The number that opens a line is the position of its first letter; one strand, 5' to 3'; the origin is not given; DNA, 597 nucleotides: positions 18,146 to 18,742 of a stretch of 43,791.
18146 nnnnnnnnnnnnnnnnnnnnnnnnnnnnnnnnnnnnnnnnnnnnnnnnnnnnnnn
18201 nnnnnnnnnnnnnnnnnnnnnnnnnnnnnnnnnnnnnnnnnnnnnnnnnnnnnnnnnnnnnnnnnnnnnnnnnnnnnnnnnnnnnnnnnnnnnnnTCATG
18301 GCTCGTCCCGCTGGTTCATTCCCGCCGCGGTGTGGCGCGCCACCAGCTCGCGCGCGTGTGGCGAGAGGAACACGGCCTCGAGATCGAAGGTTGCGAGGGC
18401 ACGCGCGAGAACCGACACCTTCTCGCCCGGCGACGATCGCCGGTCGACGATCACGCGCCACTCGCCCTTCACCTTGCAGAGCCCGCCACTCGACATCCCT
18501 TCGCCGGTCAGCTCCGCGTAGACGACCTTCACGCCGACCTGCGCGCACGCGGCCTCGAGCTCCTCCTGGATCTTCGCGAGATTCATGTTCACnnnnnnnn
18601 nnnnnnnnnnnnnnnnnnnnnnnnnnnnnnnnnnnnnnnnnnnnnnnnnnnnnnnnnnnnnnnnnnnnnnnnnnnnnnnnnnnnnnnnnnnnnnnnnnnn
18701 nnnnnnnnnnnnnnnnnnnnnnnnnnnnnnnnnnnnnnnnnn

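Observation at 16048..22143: Long sigma-54-driven operon: Ca-binding TSP3/LTD lipoprotein, HisKA-only sensor, small protein, LolA-like protein and OM barrel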

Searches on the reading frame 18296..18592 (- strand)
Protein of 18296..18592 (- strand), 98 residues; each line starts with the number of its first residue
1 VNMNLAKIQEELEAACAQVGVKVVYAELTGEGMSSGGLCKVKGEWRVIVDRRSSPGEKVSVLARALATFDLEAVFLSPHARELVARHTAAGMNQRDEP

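Call 5: search_protein_families(library=pfam, proteins=[window:18296-18592:-], max_evalue=0.1)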
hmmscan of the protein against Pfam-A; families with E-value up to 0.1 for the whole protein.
window:18296-18592:- (98 aa): 0 families

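Call 6: search_protein_families(library=ncbifam, proteins=[window:18296-18592:-], max_evalue=0.1)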
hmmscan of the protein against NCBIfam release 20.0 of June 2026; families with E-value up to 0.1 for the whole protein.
window:18296-18592:- (98 aa): 0 families

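Call 17: find_homologous_proteins(query=window:18296-18592:-, max_evalue=0.001)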
Query window:18296-18592:- (98 aa): 58 proteins with E <= 0.001 among 70 candidates.
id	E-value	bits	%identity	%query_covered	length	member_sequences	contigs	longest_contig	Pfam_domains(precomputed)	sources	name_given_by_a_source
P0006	6.6e-55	200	100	98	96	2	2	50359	-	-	-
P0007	6.5e-37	143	81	87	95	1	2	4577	-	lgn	-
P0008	3.0e-34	134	70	98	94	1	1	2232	-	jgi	jgi:hypothetical protein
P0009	9.1e-32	126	71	89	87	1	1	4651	-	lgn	-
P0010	1.8e-31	125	73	86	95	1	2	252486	-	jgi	jgi:hypothetical protein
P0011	4.6e-31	124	69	89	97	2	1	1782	-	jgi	jgi:hypothetical protein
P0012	2.1e-30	122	70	84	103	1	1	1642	-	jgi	-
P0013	4.3e-30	121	68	87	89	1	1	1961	-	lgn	-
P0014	4.3e-30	121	66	89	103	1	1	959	-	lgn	-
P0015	3.1e-29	118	68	83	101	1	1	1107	-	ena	-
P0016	3.6e-29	118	66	89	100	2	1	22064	-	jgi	-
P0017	4.0e-29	118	67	85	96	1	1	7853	-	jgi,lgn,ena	-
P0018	8.9e-29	117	64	83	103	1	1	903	-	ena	-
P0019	1.1e-28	117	65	83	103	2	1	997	-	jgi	jgi:hypothetical protein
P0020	3.3e-28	115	62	89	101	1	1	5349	-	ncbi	-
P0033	4.7e-21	92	55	87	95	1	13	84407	-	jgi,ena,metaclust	jgi:hypothetical protein|metaclust:\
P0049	1.6e-16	78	54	81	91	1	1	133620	-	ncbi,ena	-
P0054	2.6e-14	71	58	68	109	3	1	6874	-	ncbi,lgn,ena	-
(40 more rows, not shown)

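Call 18: find_encoding_contigs(protein=P0010, flank=8000, max_places=2)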
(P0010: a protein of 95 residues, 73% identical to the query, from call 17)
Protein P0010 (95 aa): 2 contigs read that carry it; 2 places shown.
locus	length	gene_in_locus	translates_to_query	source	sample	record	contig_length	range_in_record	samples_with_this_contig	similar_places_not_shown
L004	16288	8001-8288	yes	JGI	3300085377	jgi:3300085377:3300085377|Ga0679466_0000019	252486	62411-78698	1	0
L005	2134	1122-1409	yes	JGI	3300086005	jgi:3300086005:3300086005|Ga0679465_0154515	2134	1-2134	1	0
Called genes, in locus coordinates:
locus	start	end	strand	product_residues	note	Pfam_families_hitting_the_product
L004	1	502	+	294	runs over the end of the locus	PF02163:Peptidase_M50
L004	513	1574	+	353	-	PF01595:CNNM, PF00571:CBS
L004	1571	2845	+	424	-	PF01595:CNNM, PF00571:CBS, PF03471:CorC_HlyC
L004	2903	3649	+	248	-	PF00731:AIRC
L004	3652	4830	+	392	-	PF01969:Ni_insertion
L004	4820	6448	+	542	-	PF01590:GAF, PF13185:GAF_2, PF00989:PAS, PF08448:PAS_4, PF13188:PAS_8, PF13426:PAS_9, PF00989:PAS, PF08448:PAS_4, +5 more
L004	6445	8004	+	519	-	PF13188:PAS_8 (faint), PF00989:PAS, PF08448:PAS_4, PF13426:PAS_9, PF00512:HisKA, PF02518:HATPase_c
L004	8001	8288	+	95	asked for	-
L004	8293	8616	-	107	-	-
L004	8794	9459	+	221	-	PF00005:ABC_tran, PF13304:AAA_21 (faint)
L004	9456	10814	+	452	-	PF12704:MacB_PCD (faint), PF02687:FtsX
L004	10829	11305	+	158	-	PF00160:Pro_isomerase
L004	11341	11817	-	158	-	PF02367:TsaE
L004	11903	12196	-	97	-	-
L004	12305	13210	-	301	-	PF00294:PfkB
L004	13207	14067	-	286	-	PF01048:PNP_UDP_1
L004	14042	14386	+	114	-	-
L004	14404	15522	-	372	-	PF00188:CAP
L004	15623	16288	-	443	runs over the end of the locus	PF06452:CBM9_1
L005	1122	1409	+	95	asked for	-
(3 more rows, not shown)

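Call 19: find_encoding_contigs(protein=P0033, flank=8000, max_places=2)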
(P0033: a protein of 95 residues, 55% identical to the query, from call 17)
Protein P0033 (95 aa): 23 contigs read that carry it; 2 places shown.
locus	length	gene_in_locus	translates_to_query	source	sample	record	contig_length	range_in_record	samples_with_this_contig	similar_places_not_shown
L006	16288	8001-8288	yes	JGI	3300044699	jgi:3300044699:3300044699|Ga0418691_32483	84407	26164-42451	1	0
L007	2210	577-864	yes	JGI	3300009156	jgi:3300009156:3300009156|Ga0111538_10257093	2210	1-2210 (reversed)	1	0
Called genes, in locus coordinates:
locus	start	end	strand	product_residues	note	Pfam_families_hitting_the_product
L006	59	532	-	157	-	-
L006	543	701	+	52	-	-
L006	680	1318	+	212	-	PF00512:HisKA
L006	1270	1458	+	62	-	PF02518:HATPase_c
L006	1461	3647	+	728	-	PF01595:CNNM, PF00571:CBS, PF01595:CNNM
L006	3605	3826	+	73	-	PF03471:CorC_HlyC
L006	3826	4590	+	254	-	PF00731:AIRC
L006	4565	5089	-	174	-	-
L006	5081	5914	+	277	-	PF01969:Ni_insertion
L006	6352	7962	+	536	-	PF00989:PAS, PF08448:PAS_4, PF13188:PAS_8, PF13426:PAS_9, PF00989:PAS, PF08448:PAS_4, PF13426:PAS_9, PF00512:HisKA, +2 more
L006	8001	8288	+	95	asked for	-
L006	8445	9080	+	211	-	-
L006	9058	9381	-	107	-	-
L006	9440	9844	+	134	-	PF00005:ABC_tran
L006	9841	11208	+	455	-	PF28560:PCD-like (faint), PF02687:FtsX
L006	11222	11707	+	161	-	PF00160:Pro_isomerase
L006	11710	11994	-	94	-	-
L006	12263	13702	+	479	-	PF00069:Pkinase, PF07714:PK_Tyr_Ser-Thr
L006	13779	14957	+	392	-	PF08308:PEGA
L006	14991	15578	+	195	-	PF00702:Hydrolase (weak), PF13419:HAD_2 (weak)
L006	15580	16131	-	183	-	PF07963:N_methyl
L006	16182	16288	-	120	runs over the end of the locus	-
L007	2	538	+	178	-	?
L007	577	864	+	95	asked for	-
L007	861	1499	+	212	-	-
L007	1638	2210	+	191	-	?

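Call 20: find_encoding_contigs(protein=P0049, flank=8000, max_places=2)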
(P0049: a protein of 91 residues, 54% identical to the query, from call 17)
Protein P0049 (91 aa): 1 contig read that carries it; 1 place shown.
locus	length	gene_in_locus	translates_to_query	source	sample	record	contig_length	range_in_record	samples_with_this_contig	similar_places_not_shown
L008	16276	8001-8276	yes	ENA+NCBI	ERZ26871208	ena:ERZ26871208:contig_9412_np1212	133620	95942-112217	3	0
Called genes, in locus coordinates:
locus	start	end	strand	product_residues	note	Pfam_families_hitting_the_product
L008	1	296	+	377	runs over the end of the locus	PF00512:HisKA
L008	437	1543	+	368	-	PF01595:CNNM, PF00571:CBS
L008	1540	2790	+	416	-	PF01595:CNNM, PF00571:CBS (weak), PF03471:CorC_HlyC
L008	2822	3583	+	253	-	PF00731:AIRC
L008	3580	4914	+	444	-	PF01969:Ni_insertion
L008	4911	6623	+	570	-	PF01590:GAF, PF00989:PAS, PF13188:PAS_8 (weak), PF13426:PAS_9 (weak), PF00512:HisKA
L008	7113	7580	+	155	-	-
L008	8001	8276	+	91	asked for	-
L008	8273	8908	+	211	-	-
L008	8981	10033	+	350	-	PF00150:Cellulase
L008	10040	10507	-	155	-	PF00578:AhpC-TSA, PF08534:Redoxin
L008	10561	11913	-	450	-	-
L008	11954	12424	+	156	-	-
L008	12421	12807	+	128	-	-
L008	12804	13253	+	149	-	-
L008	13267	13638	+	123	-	PF01124:MAPEG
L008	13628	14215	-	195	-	-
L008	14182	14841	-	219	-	-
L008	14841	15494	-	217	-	PF00355:Rieske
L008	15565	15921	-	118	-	-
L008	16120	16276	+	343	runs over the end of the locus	PF14086:DUF4266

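Call 22: search_protein_families(library=pfam, proteins=[L006:8445-9080:+, L008:8273-8908:+, L007:861-1499:+, L004:8293-8616:-, L008:7113-7580:+, L004:6445-8004:+, L004:4820-6448:+], max_evalue=0.1)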
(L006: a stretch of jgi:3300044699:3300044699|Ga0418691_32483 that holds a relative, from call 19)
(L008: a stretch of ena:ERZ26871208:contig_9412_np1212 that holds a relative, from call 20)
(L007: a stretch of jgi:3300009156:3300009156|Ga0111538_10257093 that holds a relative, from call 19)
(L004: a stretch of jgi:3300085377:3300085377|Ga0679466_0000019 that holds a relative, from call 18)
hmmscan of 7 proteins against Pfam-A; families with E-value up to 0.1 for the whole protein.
L006:8445-9080:+ (211 aa): 0 families

L008:8273-8908:+ (211 aa): 1 family
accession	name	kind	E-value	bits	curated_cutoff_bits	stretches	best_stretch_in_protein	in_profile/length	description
PF13629.12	T2SS-T3SS_pil_N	-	0.036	14.2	23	0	179-198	4-23/72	Pilus formation protein N terminal region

L007:861-1499:+ (212 aa): 0 families

L004:8293-8616:- (107 aa): 1 family
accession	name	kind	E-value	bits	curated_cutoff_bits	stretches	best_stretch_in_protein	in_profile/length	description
PF14492.12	EFG_III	-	0.086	13.3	27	0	78-98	16-36/75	Elongation Factor G, domain III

L008:7113-7580:+ (155 aa): 2 families
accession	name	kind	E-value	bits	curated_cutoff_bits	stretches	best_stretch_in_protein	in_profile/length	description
PF01797.21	Y1_Tnp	-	6.6e-05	23.5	23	1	27-112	30-120/121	Transposase IS200 like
PF10738.15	Lpp-LpqN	-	0.095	12.6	22.4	0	119-147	11-40/174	Probable lipoprotein LpqN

L004:6445-8004:+ (519 aa): 13 families
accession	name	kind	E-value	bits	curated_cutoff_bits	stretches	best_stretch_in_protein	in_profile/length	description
PF02518.31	HATPase_c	-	3.3e-29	102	26.4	1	412-515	3-110/111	Histidine kinase-, DNA gyrase B-, and HSP90-like ATPase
PF00989.32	PAS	-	2e-16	60.4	22.6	1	174-281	3-112/113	PAS fold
PF00512.31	HisKA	-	4.6e-14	52.7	26.9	1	301-368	2-65/66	His Kinase A (phospho-acceptor) domain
PF08448.16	PAS_4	-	1.4e-11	45.1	23.1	1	178-282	1-105/110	PAS fold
PF13426.13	PAS_9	-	1.4e-08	35.4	27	1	185-281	4-100/103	PAS domain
PF13188.13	PAS_8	-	2e-06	27.9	21.8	1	174-231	3-57/65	PAS domain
PF13581.12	HATPase_c_2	-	0.00063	20.2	27.4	1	419-492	40-112/127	Histidine kinase-like ATPase domain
PF08447.18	PAS_3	-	0.0035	18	25.6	1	197-277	4-87/89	PAS fold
PF13185.12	GAF_2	-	0.011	16.4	28.6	1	31-158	4-135/136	GAF domain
PF14501.12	HATPase_c_5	-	0.02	15.3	22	1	415-501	6-91/102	GHKL domain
PF13589.12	HATPase_c_3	-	0.021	15.3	25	1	416-467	4-54/137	Histidine kinase-, DNA gyrase B-, and HSP90-like ATPase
PF01590.32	GAF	-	0.041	14.9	22.4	0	32-157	3-132/133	GAF domain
PF13596.12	PAS_10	-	0.085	13.9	22.1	0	175-281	2-104/106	PAS domain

L004:4820-6448:+ (542 aa): 12 families
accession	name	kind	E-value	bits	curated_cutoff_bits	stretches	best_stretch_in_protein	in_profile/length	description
PF00989.32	PAS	-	1.5e-31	109.1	22.6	2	193-292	2-102/113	PAS fold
PF08448.16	PAS_4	-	6.1e-25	88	23.1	2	198-304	1-109/110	PAS fold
PF13426.13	PAS_9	-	1.6e-24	86.6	27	2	202-302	1-103/103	PAS domain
PF13188.13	PAS_8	-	7.5e-19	67.4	21.8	2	192-244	1-53/65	PAS domain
PF00512.31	HisKA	-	1.5e-12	47.8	26.9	1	456-518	3-64/66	His Kinase A (phospho-acceptor) domain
PF08447.18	PAS_3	-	9.8e-12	45.4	25.6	2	215-288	2-77/89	PAS fold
PF01590.32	GAF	-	5.1e-10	40.4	22.4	1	25-161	1-132/133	GAF domain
PF13185.12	GAF_2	-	1.4e-09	38.8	28.6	1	24-163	2-136/136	GAF domain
PF24820.1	Diguanyl_cycl_sensor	-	1.8e-07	31.5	28.1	1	199-265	3-70/109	Diguanylate cyclase-like sensor domain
PF13492.12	GAF_3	-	2.4e-07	31.7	27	1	29-163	5-128/129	GAF domain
PF12860.13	PAS_7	-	0.0023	18.5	27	0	199-304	2-111/115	PAS fold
PF07310.19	PAS_5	-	0.022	15.1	22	1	215-293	51-129/137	PAS domain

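Call 26: find_related_loci(query=A1, collection=genome_contigs, flank=10000)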
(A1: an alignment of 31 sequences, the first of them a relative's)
Query A1 (96 aa) in genome_contigs; peptide patterns used: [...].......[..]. (x = any residue, [..] = any of these).
143 stretches matched a pattern; 130 encode a relative of the query (tblastn E <= 1e-3); the best 80 are kept; 80 distinct loci.
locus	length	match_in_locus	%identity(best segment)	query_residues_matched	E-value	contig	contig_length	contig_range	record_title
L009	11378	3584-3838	67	1-85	3e-35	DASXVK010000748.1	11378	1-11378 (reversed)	MAG TPA_asm: Polyangia bacterium isolate SMAG_U4743 k141_384997, whole genome shotgun sequence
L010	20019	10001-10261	61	1-87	2e-31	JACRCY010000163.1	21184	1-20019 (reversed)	MAG: Deltaproteobacteria bacterium isolate NC_groundwater_1658_Pr3_B-0.1um_72_13 SR-2_scaffold_141_1034195, whole genome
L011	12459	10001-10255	55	1-85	1e-26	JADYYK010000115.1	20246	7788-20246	MAG: Deltaproteobacteria bacterium isolate SJ525 c_000000503498, whole genome shotgun sequence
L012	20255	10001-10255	54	1-85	2e-26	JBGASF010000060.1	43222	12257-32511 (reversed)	MAG: Polyangia bacterium isolate MAG_MBR_AS.47 MBRAS-47_NODE_60_length_43222_cov_5.321567, whole genome shotgun sequence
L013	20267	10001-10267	54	1-88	3e-26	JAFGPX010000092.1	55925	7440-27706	MAG: Deltaproteobacteria bacterium isolate Zod_Metabat.714 k87_3096841, whole genome shotgun sequence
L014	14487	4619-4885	51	1-88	5e-25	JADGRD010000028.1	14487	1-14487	MAG: Proteobacteria bacterium isolate Chersky.38_30 contig-100_896, whole genome shotgun sequence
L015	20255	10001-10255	50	1-86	1e-24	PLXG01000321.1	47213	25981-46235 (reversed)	MAG: Myxococcales bacterium isolate palsa_1153 73.20120700_P3D.479_contig_8200, whole genome shotgun sequence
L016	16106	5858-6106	49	1-83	2e-24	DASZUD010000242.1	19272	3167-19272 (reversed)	MAG TPA_asm: Polyangia bacterium isolate SMAG_U6094 k141_637368, whole genome shotgun sequence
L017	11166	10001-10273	52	5-96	2e-24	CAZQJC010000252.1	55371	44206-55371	MAG TPA_asm: uncultured Myxococcales bacterium isolate binchicken_co200_39 genome assembly, contig: k141_699495, whole g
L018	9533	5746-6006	52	1-87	3e-24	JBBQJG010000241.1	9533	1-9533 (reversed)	MAG: Polyangia bacterium isolate Co_metawrap_742 Cmw_742_k141_12827450_length_9533_cov_8.0000, whole genome shotgun sequ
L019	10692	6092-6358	48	1-88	3e-24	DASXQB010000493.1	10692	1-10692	MAG TPA_asm: Polyangia bacterium isolate SMAG_U5423 k141_2479538, whole genome shotgun sequence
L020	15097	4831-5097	49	1-88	6e-24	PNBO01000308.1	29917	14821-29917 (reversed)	MAG: Myxococcales bacterium isolate fen_1138 73.20120700_E3M.16_contig_13851, whole genome shotgun sequence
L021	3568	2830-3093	48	1-88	9e-24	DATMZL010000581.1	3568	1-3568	MAG TPA_asm: Polyangia bacterium isolate SMAG_U13173 k141_346356, whole genome shotgun sequence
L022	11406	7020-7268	50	1-84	9e-24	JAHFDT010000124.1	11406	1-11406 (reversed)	MAG: Myxococcales bacterium isolate nzgw251 NODE_8779_length_11407_cov_4.033493, whole genome shotgun sequence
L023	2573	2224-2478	52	2-87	1e-23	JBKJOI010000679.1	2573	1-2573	MAG: Haliangiales bacterium isolate ant_bin.405 k117_4050367, whole genome shotgun sequence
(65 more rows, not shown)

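Call 43: find_encoding_contigs(protein=P0007, flank=5000, max_places=3)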
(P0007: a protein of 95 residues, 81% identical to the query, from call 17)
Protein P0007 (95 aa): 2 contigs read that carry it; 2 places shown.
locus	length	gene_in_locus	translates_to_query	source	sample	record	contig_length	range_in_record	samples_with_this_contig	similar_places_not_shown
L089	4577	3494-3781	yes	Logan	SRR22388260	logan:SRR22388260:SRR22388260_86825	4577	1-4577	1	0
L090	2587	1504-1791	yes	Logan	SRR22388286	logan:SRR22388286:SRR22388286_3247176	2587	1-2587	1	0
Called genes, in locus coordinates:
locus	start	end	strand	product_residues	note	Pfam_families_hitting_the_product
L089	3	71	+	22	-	?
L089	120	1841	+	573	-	PF01590:GAF, PF13185:GAF_2 (weak), PF00989:PAS, PF08448:PAS_4, PF13188:PAS_8, PF00989:PAS, PF13426:PAS_9, PF00512:HisKA, +6 more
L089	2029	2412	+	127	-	-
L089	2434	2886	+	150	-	-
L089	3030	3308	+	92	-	-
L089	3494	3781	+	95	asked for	-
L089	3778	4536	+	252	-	PF07044:DUF1329 (weak), PF17131:TP_0789-like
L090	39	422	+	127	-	-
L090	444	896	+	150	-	-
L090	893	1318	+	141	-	-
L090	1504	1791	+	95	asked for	-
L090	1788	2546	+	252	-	PF07044:DUF1329 (weak), PF17131:TP_0789-like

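Call 46: predict_structure(alignment_id=A1)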
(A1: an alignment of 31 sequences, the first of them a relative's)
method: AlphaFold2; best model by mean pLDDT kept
length: 96 residues; sequences in the alignment: 31
mean_pLDDT: 82.7   pTM: 0.70
mean pLDDT of the five models: 82.7, 82.5, 81.6, 81.1, 80.5
residues with pLDDT >= 90: 32; 70-90: 46; 50-70: 15; < 50: 3
segments of 3 or more residues with pLDDT < 50: 93-95
pLDDT, mean of each block of 10 residues (from residue 1): 87 92 75 76 89 89 89 89 78 50
secondary structure, 60 per line:
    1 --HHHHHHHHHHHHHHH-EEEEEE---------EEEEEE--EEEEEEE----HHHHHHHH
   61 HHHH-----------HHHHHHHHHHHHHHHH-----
elements in order: H3-17 E19-24 E34-39 E42-48 H53-64 H76-91
